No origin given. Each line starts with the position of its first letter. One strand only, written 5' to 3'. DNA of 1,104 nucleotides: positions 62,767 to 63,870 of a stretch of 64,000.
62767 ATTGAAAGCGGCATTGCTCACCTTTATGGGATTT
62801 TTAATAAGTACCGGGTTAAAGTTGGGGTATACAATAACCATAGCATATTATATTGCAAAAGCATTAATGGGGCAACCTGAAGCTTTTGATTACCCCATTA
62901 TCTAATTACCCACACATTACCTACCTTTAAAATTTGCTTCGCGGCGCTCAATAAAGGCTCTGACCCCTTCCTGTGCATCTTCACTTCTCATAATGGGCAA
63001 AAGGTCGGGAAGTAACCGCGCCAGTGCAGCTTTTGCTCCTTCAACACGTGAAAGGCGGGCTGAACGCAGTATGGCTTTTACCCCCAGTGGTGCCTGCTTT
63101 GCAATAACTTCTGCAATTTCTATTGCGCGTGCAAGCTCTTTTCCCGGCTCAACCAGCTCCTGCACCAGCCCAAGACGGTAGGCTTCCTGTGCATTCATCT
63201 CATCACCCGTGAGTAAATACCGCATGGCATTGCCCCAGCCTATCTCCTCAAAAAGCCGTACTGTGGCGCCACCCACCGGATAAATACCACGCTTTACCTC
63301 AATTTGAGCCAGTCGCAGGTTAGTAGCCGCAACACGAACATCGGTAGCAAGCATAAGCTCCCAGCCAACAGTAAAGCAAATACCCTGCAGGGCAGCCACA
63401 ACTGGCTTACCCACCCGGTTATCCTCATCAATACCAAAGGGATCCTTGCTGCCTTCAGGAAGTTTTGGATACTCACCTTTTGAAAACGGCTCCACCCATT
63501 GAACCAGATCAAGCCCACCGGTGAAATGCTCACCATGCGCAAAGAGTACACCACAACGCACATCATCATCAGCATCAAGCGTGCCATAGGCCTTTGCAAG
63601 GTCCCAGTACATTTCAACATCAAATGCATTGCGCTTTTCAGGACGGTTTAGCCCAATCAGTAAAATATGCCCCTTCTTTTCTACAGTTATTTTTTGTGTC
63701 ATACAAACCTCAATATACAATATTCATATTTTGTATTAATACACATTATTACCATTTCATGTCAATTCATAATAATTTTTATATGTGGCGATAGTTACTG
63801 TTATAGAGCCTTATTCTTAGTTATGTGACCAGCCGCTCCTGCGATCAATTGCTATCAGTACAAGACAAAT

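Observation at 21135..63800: Strongly over-represented 9- to 14-mer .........[TA]... motif scattered through coding and noncoding DNA on both strands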

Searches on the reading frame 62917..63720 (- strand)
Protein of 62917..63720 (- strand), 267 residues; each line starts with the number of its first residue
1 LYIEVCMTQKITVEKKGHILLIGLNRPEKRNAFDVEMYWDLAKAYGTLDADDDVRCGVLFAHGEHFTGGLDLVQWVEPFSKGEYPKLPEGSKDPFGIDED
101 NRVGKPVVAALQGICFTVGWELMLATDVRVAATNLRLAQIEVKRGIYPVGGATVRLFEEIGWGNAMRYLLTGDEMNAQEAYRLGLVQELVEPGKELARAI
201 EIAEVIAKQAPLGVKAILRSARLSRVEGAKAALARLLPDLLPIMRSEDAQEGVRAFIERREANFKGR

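Call 32: search_protein_families(library=pfam, proteins=[window:62917-63720:-], max_evalue=0.001)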
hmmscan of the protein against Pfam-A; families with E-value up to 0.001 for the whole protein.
window:62917-63720:- (267 aa): 2 families
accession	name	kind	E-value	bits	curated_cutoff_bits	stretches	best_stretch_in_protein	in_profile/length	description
PF00378.25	ECH_1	-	7.2e-38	130.8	27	1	15-266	2-250/251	Enoyl-CoA hydratase/isomerase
PF16113.10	ECH_2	-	9.8e-22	78.3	27.2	1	21-191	3-173/335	Enoyl-CoA hydratase/isomerase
